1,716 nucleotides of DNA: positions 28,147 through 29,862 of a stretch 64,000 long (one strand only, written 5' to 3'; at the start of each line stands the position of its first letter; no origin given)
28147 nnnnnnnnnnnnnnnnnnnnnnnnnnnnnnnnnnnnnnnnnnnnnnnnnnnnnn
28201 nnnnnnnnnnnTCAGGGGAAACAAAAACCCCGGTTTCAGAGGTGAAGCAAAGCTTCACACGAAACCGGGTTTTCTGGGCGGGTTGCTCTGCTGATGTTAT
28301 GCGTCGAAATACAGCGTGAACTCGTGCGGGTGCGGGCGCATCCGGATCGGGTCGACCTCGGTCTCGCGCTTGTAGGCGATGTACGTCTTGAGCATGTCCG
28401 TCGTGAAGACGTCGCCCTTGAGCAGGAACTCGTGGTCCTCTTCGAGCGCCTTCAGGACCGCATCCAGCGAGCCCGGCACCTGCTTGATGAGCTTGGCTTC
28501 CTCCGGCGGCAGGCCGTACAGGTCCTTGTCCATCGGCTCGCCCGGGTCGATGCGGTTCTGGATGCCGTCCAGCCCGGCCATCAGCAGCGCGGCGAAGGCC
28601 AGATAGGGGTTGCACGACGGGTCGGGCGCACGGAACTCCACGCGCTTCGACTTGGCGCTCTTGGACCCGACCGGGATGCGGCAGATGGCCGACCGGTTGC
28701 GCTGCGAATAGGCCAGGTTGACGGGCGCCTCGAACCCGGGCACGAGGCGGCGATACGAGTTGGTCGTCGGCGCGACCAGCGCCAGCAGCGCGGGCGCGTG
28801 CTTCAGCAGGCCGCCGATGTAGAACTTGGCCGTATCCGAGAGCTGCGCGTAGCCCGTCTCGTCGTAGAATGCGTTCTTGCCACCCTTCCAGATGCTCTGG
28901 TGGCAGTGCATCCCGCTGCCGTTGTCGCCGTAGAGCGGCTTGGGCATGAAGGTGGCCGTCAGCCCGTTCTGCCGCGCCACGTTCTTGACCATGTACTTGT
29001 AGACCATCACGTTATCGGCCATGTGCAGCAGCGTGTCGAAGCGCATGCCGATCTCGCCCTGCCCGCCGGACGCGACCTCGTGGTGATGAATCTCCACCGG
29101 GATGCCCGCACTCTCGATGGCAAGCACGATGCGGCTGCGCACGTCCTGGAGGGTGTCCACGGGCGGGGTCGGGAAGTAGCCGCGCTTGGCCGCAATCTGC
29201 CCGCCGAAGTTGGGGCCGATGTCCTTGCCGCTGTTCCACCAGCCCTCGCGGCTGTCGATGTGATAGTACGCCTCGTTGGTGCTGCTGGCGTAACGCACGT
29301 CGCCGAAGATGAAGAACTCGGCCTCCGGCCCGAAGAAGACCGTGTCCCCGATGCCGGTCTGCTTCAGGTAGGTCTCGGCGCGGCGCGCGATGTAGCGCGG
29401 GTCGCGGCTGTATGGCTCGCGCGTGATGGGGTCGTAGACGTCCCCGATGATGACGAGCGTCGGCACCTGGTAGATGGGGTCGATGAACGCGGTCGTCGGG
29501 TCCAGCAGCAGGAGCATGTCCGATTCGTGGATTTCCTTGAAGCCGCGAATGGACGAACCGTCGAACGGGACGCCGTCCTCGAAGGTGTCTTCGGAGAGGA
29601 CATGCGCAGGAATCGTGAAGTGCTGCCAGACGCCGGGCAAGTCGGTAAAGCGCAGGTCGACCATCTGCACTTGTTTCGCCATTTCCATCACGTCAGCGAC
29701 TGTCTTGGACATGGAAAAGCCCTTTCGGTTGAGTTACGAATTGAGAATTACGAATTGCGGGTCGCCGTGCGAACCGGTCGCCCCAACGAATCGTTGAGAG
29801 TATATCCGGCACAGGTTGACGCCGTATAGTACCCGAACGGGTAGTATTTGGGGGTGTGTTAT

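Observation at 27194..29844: Shared palindromic motif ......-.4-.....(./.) ~100-130 bp upstream of both amtB and glnA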

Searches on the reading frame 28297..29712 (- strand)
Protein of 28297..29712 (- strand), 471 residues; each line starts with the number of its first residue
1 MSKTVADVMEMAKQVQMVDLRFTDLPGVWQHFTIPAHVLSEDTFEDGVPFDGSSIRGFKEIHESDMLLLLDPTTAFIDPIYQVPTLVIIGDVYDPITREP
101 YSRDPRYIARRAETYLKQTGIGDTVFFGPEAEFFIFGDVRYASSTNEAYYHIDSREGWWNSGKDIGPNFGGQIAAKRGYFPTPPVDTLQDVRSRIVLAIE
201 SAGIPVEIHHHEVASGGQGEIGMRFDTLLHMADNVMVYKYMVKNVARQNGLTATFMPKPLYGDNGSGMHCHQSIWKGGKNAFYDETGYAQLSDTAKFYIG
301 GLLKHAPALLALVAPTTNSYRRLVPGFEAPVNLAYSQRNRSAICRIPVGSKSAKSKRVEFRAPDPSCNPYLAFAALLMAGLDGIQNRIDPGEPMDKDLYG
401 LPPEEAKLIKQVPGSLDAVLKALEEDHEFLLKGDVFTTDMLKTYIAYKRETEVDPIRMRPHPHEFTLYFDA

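Call 7: search_protein_families(library=pfam, proteins=[window:28297-29712:-])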
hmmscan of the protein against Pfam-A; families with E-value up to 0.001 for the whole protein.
window:28297-29712:- (471 aa): 2 families
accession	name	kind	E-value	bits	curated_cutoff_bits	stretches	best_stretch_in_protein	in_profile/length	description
PF00120.29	Gln-synt_C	-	9e-140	466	24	1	103-468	2-344/344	Glutamine synthetase, catalytic domain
PF03951.24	Gln-synt_N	-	2.2e-31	107.8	33.4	1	14-95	1-82/82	Glutamine synthetase, beta-Grasp domain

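Call 11: find_related_loci(query=window:28297-29712:-, collection=genome_contigs, flank=10000)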
Query window:28297-29712:- (471 aa) in genome_contigs; peptide patterns used: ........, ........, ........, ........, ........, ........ (x = any residue, [..] = any of these).
599 stretches matched a pattern (row limit reached: there are more); 585 encode a relative of the query (tblastn E <= 1e-3); the best 80 are kept; 80 distinct loci.
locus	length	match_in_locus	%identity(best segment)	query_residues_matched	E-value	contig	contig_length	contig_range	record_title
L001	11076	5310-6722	90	1-471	0e+0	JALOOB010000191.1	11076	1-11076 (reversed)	MAG: Anaerolineae bacterium isolate Prado092 scaffold_15716, whole genome shotgun sequence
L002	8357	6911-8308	89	1-471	0e+0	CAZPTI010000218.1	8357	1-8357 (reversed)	MAG TPA_asm: uncultured Anaerolineales bacterium isolate SRP278314_co2_92 genome assembly, contig: NODE_11982_length_835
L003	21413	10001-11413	88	1-471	0e+0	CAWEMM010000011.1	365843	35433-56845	MAG: uncultured Chloroflexia bacterium isolate MFD02979.bin.2.155 genome assembly, contig: contig_64321, whole genome sh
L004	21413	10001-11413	88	1-471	0e+0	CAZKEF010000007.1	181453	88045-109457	MAG TPA_asm: uncultured Anaerolineales bacterium isolate binchicken_co22_195 genome assembly, contig: NODE_53_length_181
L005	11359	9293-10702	87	1-470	0e+0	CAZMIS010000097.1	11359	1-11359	MAG TPA_asm: uncultured Anaerolineales bacterium isolate binchicken_co111_72 genome assembly, contig: NODE_12478_length_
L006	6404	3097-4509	87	1-471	0e+0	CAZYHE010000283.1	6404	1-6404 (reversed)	MAG TPA_asm: uncultured Anaerolineales bacterium isolate SRP272421_co2_624 genome assembly, contig: NODE_49204_length_64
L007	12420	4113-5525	86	1-471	0e+0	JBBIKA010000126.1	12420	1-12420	MAG: Chloroflexota bacterium isolate CYS170214_bin_175 NODE_5274_length_12420_cov_23.706106, whole genome shotgun sequen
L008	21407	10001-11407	78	1-470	0e+0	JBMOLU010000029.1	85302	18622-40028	MAG: Chloroflexota bacterium isolate Betzabe_MAG032 MAG032_29, whole genome shotgun sequence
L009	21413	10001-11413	77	1-471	0e+0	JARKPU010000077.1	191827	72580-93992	MAG: Anaerolinea sp. isolate D180_metabat.33 k141_16894, whole genome shotgun sequence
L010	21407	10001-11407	77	1-470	0e+0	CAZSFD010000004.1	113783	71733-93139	MAG TPA_asm: uncultured Anaerolineaceae bacterium isolate binchicken_co274_165 genome assembly, contig: NODE_390_length_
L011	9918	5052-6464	76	1-471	0e+0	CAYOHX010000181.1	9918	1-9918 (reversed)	MAG TPA_asm: uncultured Anaerolinea sp. isolate SRP167436_co1_87 genome assembly, contig: NODE_11418_length_9918_cov_10.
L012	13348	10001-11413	76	1-471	0e+0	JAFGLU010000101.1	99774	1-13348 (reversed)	MAG: Anaerolineaceae bacterium isolate Zod_Metabat.414 k87_10740987, whole genome shotgun sequence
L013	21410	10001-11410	76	1-470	0e+0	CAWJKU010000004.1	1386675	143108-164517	MAG: uncultured Chloroflexia bacterium isolate MFD05942.bin.2.42 genome assembly, contig: contig_65684, whole genome sho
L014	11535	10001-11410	78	1-470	0e+0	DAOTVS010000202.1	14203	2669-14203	MAG TPA_asm: Anaerolineae bacterium isolate H111_74 k127_126796, whole genome shotgun sequence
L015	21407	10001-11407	76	1-470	0e+0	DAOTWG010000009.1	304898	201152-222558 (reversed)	MAG TPA_asm: Anaerolineales bacterium isolate H12_122 k73_27316, whole genome shotgun sequence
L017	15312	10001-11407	76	1-470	0e+0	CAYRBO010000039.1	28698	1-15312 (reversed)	MAG TPA_asm: uncultured Anaerolinea sp. isolate binchicken_co135_89 genome assembly, contig: NODE_3008_length_28698_cov_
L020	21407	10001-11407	76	1-470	0e+0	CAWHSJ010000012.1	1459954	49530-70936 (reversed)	MAG: uncultured Chloroflexia bacterium isolate MFD05942.bin.1.295 genome assembly, contig: contig_30002, whole genome sh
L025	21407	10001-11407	75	1-470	0e+0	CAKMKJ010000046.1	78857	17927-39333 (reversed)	uncultured Anaerolineaceae bacterium isolate OKU9 genome assembly, contig: MEGAHIT_co_assembly_000000012546, whole genom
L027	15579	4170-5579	74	1-470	0e+0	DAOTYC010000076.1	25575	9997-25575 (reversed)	MAG TPA_asm: Anaerolineae bacterium isolate H23_304 k115_278796, whole genome shotgun sequence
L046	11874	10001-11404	71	1-470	0e+0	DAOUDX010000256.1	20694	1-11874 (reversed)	MAG TPA_asm: Anaerolineae bacterium isolate N2_102 k133_1917283, whole genome shotgun sequence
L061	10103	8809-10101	72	1-432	0e+0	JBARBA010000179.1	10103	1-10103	MAG: Anaerolineales bacterium isolate MFD05764_ilm_asm_bin8 k127_3140585, whole genome shotgun sequence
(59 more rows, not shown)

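Call 19: search_protein_families(library=pfam, proteins=[L025:6203-9802:-, L020:8272-9495:+, L012:6918-8138:+, L012:6127-6714:-, L017:6895-8259:+, L005:7793-9001:-, L015:1225-5823:+, L015:9197-9952:+, L008:9061-9762:-, L027:2407-3792:+])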
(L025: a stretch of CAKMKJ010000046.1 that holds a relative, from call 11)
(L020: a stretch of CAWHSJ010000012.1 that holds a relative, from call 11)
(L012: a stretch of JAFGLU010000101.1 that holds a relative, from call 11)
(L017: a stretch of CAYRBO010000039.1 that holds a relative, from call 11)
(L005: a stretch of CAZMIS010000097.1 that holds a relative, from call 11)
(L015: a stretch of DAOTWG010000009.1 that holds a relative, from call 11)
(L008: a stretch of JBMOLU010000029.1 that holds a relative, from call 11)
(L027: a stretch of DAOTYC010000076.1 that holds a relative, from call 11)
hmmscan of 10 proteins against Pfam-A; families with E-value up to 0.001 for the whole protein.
L025:6203-9802:- (1199 aa): 6 families
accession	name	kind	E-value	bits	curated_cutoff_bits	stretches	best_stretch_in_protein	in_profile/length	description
PF03710.21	GlnE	-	1.2e-93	313.6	24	2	97-319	3-248/252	Glutamate-ammonia ligase adenylyltransferase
PF08335.16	GlnD_UR_UTase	-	3.5e-34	118.3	21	2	359-474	26-135/141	GlnD PII-uridylyltransferase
PF24931.1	ACT_ACR9_3rd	-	1.6e-06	28.5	27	1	664-738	2-77/98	ACR9-like, ACT-like domain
PF01842.31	ACT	-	5.4e-06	26.5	27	1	675-726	1-54/66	ACT domain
PF03445.19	DUF294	-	5e-05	23.6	21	0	185-242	22-80/138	Putative nucleotidyltransferase DUF294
PF10335.14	DUF294_C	-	0.0005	20.3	22.5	0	349-432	23-106/145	Putative nucleotidyltransferase substrate binding domain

L020:8272-9495:+ (407 aa): 1 family
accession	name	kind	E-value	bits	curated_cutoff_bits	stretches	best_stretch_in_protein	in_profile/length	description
PF00909.26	Ammonium_transp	-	2.6e-128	428.6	23.2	1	11-406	2-399/399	Ammonium Transporter Family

L012:6918-8138:+ (406 aa): 1 family
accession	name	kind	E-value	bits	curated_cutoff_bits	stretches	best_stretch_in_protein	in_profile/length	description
PF00999.27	Na_H_Exchanger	-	1.9e-63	215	26.2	1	23-373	10-373/375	Sodium/hydrogen exchanger, transmembrane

L012:6127-6714:- (195 aa): 0 families

L017:6895-8259:+ (454 aa): 3 families
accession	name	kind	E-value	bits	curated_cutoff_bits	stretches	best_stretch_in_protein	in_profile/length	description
PF03600.22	CitMHS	-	7.9e-65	219.6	31.9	1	33-392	1-336/336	Citrate transporter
PF02040.21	ArsB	-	4.6e-11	43.2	22.2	1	24-437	1-414/423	Arsenical pump membrane protein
PF00939.25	Na_sulph_symp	-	3.4e-08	33.4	27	1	19-207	270-460/472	Sodium:sulfate symporter transmembrane region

L005:7793-9001:- (402 aa): 0 families

L015:1225-5823:+ (1532 aa): 4 families
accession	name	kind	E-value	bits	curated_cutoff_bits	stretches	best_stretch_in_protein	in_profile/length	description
PF00310.26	GATase_2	-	3e-186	619.7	19.9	1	19-443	1-420/420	Glutamine amidotransferases class-II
PF01645.23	Glu_synthase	-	2.9e-154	514.2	20.4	1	818-1185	3-368/369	Conserved region in glutamate synthase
PF04898.20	Glu_syn_central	-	1.2e-113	379.6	22.8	1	472-756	1-277/277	Glutamate synthase central domain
PF01493.24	GXGXG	-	1e-88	296.3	32.5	1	1266-1452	2-188/190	GXGXG motif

L015:9197-9952:+ (251 aa): 3 families
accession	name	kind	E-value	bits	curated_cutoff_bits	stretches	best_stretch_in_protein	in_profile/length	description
PF00117.34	GATase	-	2.4e-18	66.9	22.8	1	47-189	39-181/190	Glutamine amidotransferase class-I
PF07722.19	Peptidase_C26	-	6e-06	26.6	20.5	1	76-113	95-132/219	Peptidase C26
PF07685.20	GATase_3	-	5.4e-05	23.3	27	1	51-130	41-123/196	CobB/CobQ-like glutamine amidotransferase domain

L008:9061-9762:- (233 aa): 6 families
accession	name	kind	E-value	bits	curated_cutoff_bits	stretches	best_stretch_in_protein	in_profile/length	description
PF00072.30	Response_reg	-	7.1e-23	81.3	30.2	1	6-118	1-111/111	Response regulator receiver domain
PF00196.25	GerE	-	6.6e-22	77.3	23.5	1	161-216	2-57/57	Bacterial regulatory proteins, luxR family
PF08281.18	Sigma70_r4_2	-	7e-07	29.2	25.7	1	163-204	12-54/54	Sigma-70, region 4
PF13384.12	HTH_23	-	7.4e-05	22.9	24.6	1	166-196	7-37/50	Homeodomain-like domain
PF04545.22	Sigma70_r4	-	0.00016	21.6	24.1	1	162-204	5-48/50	Sigma-70, region 4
PF13936.12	HTH_38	-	0.00051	20.2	27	0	172-197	16-41/44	Helix-turn-helix domain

L027:2407-3792:+ (461 aa): 1 family
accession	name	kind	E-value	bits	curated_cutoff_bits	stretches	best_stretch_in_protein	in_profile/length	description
PF00909.26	Ammonium_transp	-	1.1e-128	429.9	23.2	1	52-452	1-399/399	Ammonium Transporter Family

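Call 23: search_protein_families(library=pfam, proteins=[L025:11486-13789:+, L025:13786-14868:+, L025:14920-16323:-], max_evalue=0.01)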
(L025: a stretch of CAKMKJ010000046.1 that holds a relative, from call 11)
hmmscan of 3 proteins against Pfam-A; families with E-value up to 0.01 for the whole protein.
L025:11486-13789:+ (767 aa): 6 families
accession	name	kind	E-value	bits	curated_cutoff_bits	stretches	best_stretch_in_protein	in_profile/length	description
PF13185.12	GAF_2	-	1.9e-40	138.7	28.6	3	222-362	4-136/136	GAF domain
PF01590.32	GAF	-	1.3e-29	103.9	22.4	3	222-361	2-133/133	GAF domain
PF02518.31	HATPase_c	-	2.9e-21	76.4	26.4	1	652-759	3-110/111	Histidine kinase-, DNA gyrase B-, and HSP90-like ATPase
PF13492.12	GAF_3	-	6.3e-18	65.9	27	2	222-362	2-128/129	GAF domain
PF13581.12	HATPase_c_2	-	0.00051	20.5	27.4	1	659-754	40-125/127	Histidine kinase-like ATPase domain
PF14501.12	HATPase_c_5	-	0.00058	20.2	22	1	655-746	6-92/102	GHKL domain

L025:13786-14868:+ (360 aa): 11 families
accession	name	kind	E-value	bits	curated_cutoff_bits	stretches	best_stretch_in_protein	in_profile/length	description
PF00072.30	Response_reg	-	7.5e-26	90.9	30.2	2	11-123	2-107/111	Response regulator receiver domain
PF00196.25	GerE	-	6.1e-18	64.6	23.5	1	300-354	1-55/57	Bacterial regulatory proteins, luxR family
PF08281.18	Sigma70_r4_2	-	5.8e-09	35.9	25.7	1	299-343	8-53/54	Sigma-70, region 4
PF04545.22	Sigma70_r4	-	2.4e-06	27.4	24.1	1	299-344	2-48/50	Sigma-70, region 4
PF21132.2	MFD_D3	-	0.00018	21.8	21.8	0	162-212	6-52/73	MFD, D3 domain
PF20161.5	VpsR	-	0.00028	21.1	23.7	0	159-215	7-60/121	VpsR domain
PF12840.13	HTH_20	-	0.00065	20.1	27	1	307-338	7-40/51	Helix-turn-helix domain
PF13412.12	HTH_24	-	0.00073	19.5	21.9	0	316-338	17-39/48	Winged helix-turn-helix DNA-binding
PF13384.12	HTH_23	-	0.00095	19.4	24.6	1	306-339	7-40/50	Homeodomain-like domain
PF13936.12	HTH_38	-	0.0012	18.9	27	1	301-338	4-42/44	Helix-turn-helix domain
PF07638.17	Sigma70_ECF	-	0.0054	17.1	21.1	0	299-348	133-183/185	ECF sigma factor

L025:14920-16323:- (467 aa): 3 families
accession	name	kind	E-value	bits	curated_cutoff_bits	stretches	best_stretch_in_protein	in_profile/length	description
PF00393.24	6PGD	-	3e-128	427.7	27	1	178-466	1-290/290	6-phosphogluconate dehydrogenase, C-terminal domain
PF03446.21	NAD_binding_2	-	2.7e-42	145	21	1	6-168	2-155/161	NAD binding domain of 6-phosphogluconate dehydrogenase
PF02737.24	3HCDH_N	-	0.0028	18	22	1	7-48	3-44/180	3-hydroxyacyl-CoA dehydrogenase, NAD binding domain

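Call 46: search_protein_families(library=ncbifam, proteins=[window:28297-29712:-], max_evalue=0.001)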
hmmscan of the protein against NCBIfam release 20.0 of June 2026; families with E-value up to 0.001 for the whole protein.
window:28297-29712:- (471 aa): 5 families
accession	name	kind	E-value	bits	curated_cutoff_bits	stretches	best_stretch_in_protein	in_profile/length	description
TIGR00653.1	GlnA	equivalog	1.8e-200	666.5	429.15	1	8-470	6-462/462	type I glutamate--ammonia ligase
NF007006.0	PRK09469.1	equivalog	9.4e-186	617.9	845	1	9-469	7-467/469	glutamate--ammonia ligase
NF045547.1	GGputSyn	equivalog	1.2e-69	235.1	650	1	175-450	151-425/438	gamma-glutamylputrescine synthetase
TIGR03105.1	gln_synth_III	equivalog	4.6e-68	229.7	469.6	2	191-450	159-416/435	type III glutamate--ammonia ligase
NF041605.1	gln_syn_GlnII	equivalog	8.5e-11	41.6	500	1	49-373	36-321/333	glutamine synthetase GlnII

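Call 74: search_protein_families(library=pfam, proteins=[L046:4692-5816:-, L061:5745-6782:-, L005:7793-9001:-])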
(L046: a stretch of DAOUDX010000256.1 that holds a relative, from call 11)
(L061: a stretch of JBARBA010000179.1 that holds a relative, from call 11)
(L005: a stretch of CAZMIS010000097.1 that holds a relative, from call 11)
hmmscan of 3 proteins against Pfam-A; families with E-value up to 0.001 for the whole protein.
L046:4692-5816:- (374 aa): 2 families
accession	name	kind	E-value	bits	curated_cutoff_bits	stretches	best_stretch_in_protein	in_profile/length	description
PF07905.16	PucR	-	1e-10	42.4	33.5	1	24-133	9-118/118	Purine catabolism regulatory protein-like family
PF17853.6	GGDEF_2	-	9.3e-05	23.1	24.5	1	308-355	3-49/116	GGDEF-like domain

L061:5745-6782:- (345 aa): 2 families
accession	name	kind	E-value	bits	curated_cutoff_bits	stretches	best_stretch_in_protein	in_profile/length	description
PF00174.25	Oxidored_molyb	-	5.3e-33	114.4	24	1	127-283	7-169/169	Oxidoreductase molybdopterin binding domain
PF10518.14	TAT_signal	-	0.00024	21.3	22.7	1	44-63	2-21/21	TAT (twin-arginine translocation) pathway signal sequence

L005:7793-9001:- (402 aa): 0 families
